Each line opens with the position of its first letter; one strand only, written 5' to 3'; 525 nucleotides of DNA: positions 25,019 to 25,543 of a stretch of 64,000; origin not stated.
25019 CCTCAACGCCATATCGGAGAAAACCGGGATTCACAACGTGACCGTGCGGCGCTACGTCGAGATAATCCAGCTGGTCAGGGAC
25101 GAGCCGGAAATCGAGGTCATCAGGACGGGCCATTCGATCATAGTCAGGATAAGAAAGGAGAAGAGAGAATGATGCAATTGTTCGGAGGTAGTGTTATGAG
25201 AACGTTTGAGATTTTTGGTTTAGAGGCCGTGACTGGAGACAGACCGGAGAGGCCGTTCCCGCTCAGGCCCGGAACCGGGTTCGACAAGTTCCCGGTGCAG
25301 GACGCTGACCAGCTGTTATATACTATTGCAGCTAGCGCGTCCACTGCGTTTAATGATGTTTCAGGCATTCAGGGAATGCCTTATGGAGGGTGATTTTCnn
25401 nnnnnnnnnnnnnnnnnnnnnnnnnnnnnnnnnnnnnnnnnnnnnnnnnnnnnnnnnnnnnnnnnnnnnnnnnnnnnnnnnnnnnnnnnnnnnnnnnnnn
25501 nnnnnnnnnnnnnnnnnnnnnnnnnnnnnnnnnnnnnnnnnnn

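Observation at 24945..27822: Translationally coupled three-gene unit: small wHTH protein, 74-aa ORF ending in Gly-Gly, then Cdc48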

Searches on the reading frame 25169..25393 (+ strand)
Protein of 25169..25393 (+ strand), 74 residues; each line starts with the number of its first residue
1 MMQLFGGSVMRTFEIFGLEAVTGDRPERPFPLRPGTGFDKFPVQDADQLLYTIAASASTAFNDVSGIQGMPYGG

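Call 3: search_protein_families(library=pfam, proteins=[window:25169-25393:+], max_evalue=1)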
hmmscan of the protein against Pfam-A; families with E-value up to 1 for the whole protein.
window:25169-25393:+ (74 aa): 0 families

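Call 4: search_protein_families(library=ncbifam, proteins=[window:25169-25393:+], max_evalue=1)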
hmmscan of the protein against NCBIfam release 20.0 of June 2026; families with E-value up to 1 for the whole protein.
window:25169-25393:+ (74 aa): 0 families

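Call 5: find_homologous_proteins(query=window:25169-25393:+, max_evalue=1)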
Query window:25169-25393:+ (74 aa): 4 proteins with E <= 1 among 4 candidates.
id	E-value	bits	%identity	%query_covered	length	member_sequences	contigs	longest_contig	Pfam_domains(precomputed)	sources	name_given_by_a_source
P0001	3.3e-36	140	100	88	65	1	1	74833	-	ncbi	ncbi:MAG: hypothetical protein V1648_00725 [Candidatus Aenigmatarchaeota archaeon]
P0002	1.5e-24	103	84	88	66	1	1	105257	-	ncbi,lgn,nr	ncbi:MAG: hypothetical protein NTU57_02285 [Candidatus Aenigmarchaeota archaeon]|nr:hypothetical pro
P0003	1.0e-23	100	74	88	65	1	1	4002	-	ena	-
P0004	3.0e-9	54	60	81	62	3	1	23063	-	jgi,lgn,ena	-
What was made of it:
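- Checked: NCBI annotators use this start, giving 65 aa (P0001, call 5).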

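Call 11: find_encoding_contigs(protein=P0004, flank=3000, max_places=3)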
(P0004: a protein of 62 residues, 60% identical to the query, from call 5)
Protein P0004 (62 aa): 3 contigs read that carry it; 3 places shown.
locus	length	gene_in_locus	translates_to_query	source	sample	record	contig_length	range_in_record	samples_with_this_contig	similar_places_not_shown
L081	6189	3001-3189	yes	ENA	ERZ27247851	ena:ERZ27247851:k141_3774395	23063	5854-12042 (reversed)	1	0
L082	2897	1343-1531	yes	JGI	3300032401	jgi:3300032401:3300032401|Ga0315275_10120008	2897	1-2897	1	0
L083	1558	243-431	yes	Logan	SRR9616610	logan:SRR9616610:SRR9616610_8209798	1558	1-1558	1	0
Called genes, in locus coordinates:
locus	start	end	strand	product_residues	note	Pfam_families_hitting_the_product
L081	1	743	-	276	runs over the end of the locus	PF12483:GIDE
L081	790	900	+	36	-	-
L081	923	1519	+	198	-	PF02163:Peptidase_M50 (faint)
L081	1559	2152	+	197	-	-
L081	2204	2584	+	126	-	-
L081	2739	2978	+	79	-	PF08279:HTH_11 (weak)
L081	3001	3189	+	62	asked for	-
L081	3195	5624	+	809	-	PF02359:CDC48_N, PF06068:TIP49 (faint), PF02933:CDC48_2, PF00004:AAA, PF05496:RuvB_N, PF17862:AAA_lid_3, PF00004:AAA, PF17862:AAA_lid_3, +20 more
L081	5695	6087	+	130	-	-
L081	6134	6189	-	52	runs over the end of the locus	PF01246:Ribosomal_L24e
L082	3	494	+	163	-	?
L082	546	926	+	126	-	-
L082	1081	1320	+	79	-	PF08279:HTH_11 (weak)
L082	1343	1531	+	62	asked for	-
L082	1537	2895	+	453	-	?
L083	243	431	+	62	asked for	-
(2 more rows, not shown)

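Call 12: find_encoding_contigs(protein=P0003, flank=3000, max_places=3)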
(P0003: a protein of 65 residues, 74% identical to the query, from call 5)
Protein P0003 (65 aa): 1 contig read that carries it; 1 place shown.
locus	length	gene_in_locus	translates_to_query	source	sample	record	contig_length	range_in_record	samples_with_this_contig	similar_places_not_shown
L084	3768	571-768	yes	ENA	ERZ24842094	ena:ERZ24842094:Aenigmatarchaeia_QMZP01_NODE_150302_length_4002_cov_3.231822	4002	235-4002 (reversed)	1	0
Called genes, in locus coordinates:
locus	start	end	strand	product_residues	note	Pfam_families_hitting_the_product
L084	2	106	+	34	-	?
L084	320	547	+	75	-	PF08279:HTH_11 (weak)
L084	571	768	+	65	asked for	-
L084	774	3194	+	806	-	PF02359:CDC48_N, PF06068:TIP49 (faint), PF02933:CDC48_2, PF00004:AAA, PF05496:RuvB_N, PF17862:AAA_lid_3, PF00004:AAA, PF17862:AAA_lid_3, +23 more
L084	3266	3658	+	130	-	-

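Call 17: find_homologous_proteins(query=A1, max_evalue=10)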
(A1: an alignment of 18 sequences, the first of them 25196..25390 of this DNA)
Query A1 (18 sequences) (65 aa, profile of the alignment): 35 proteins with E <= 10 among 1759 candidates.
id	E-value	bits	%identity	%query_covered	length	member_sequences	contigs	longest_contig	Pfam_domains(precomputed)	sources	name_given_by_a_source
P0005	1.6e-20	91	-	-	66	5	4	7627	-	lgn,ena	-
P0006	2.9e-20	90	-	-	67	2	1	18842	-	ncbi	-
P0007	4.6e-20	89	-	-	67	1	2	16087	-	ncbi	ncbi:MAG: hypothetical protein V3U72_03650 [Candidatus Aenigmarchaeota archaeon]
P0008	4.7e-20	89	31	45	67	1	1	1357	-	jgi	-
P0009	9.1e-20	88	-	-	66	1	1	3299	-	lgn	-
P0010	1.3e-19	88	-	-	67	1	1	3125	-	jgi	-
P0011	1.4e-19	88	-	-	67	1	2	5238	-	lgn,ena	-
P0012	3.5e-19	87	-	-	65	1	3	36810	-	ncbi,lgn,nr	ncbi:MAG: hypothetical protein GTN76_01720 [Candidatus Aenigmarchaeota archaeon]|nr:hypothetical pro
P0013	1.8e-18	84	-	-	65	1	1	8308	-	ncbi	-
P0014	5.5e-18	83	-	-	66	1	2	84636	-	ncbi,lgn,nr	ncbi:MAG: hypothetical protein GTN38_04095 [Candidatus Aenigmarchaeota archaeon]|nr:hypothetical pro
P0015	5.4e-17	80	-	-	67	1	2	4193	-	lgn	-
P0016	8.2e-17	79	-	-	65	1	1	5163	-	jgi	jgi:hypothetical protein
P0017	6.1e-16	76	-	-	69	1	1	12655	-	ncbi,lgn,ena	-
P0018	6.3e-16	76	-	-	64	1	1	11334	-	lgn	-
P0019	1.1e-15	75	-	-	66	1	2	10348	-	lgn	-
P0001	4.9e-10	57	100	100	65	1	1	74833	-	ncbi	ncbi:MAG: hypothetical protein V1648_00725 [Candidatus Aenigmatarchaeota archaeon]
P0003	1.5e-8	52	74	100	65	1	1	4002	-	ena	-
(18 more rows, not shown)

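Call 32: predict_structure(alignment_id=A2)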
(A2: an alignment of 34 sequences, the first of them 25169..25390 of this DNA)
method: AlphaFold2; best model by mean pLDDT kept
length: 74 residues; sequences in the alignment: 34
mean_pLDDT: 54.1   pTM: 0.20
mean pLDDT of the five models: 54.1, 53.4, 51.8, 49.8, 47.4
residues with pLDDT >= 90: 0; 70-90: 1; 50-70: 58; < 50: 15
segments of 3 or more residues with pLDDT < 50: 4-6, 21-23
pLDDT, mean of each block of 10 residues (from residue 1): 46 51 53 55 61 61 53 52
secondary structure, 60 per line:
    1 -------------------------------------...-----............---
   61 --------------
elements in order: H46-57
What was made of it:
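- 25169..25393 (+): Small ORF, 74 aa from ATG 25169. The alternative start at ATG 25196 gives 65 aa and has its own SD, GGAGGT at 25184-25189. AF2 pLDDT 54 with one helix at residues 46-57 (call 32).
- On SAMP/Urm1/ubiquitin-like modifiers: AF2 with a 34-sequence alignment predicts no strands and one short helix, with pLDDT 54 (call 32).
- Disorder: AF2 with a 34-sequence alignment gives pLDDT 54, pTM 0.20 and no strands (call 32). Size (65-74 aa) and predicted disorder resemble Pup (own knowledge; call 32). No beta-strands are predicted (call 32).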

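Call 42: search_protein_representatives(alignment_id=A2)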
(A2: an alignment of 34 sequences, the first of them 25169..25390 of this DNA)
Query: 34 sequences, 65 profile positions. Proteins with E-value up to 0.001 (for the whole library): 18; up to 1e-10: 13; up to 1e-30: 0. The best 18 are listed.
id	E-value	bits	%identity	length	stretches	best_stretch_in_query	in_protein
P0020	6.3e-30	119.4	-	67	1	1-65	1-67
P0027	2.6e-28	114.2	-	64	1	1-64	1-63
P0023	6.1e-25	103.4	-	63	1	1-65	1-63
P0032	2.9e-24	101.2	-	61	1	1-62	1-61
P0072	2.9e-22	94.8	-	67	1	1-65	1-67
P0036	1.3e-21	92.8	-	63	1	2-65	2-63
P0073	7.3e-21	90.4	-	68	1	1-63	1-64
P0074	1.3e-19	86.4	-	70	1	1-65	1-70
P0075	4.7e-17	78.2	-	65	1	1-64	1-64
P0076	3.4e-16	75.4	-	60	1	3-65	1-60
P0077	3.1e-15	72.3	-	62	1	1-64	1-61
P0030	2.0e-13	66.5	-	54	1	1-57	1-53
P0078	3.7e-11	59.3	-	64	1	4-64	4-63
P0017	7.8e-09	51.8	-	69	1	1-64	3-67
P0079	1.0e-08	51.5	-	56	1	1-57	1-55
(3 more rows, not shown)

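Call 49: search_solved_structures(query=A2, max_evalue=10)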
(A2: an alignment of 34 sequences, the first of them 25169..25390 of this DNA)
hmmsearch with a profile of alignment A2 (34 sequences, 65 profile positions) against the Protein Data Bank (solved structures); distinct sequences matched with E-value up to 10: 2.
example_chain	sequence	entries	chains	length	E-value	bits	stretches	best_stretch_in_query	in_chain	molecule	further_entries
3gp4_A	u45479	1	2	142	1.5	12.5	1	25-39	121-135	Transcriptional regulator, MerR family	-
2m28_A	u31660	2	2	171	5.3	10.7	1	5-35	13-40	Calcium-binding protein 4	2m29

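Call 50: search_protein_families(library=pfam, alignment_id=A2, max_evalue=10)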
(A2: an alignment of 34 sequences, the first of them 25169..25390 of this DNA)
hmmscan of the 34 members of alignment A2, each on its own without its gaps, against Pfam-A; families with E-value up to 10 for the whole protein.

A. member 1, window:25169-25390:+ (74 aa): 0 families

B. families by the number of members that match (of 34 scanned): 7 families
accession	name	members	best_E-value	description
PF19978.4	Inovirus_G7P_2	1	0.022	Tail virion protein G7P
PF03175.18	DNA_pol_B_2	1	0.04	DNA polymerase type B, organellar and viral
PF12345.13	DUF3641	1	0.062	Protein of unknown function (DUF3641)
PF24983.1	DUF7774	1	0.099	Domain of unknown function (DUF7774)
PF23655.1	LYRM_2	1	0.13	LYR motif containing domain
PF05019.18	Coq4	1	0.14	Coenzyme Q (ubiquinone) biosynthesis protein Coq4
PF12186.13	AcylCoA_dehyd_C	1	0.15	Acyl-CoA dehydrogenase C terminal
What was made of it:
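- On SAMP/Urm1/ubiquitin-like modifiers: None of these families appears among the hits of 34 family members at E<=10 (call 50).
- On Pup: No Pfam hit (calls 3, 50).
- Tried and rejected: A profile search of the microprotein family against PDB sequences and Pfam gave only noise (calls 49-50).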
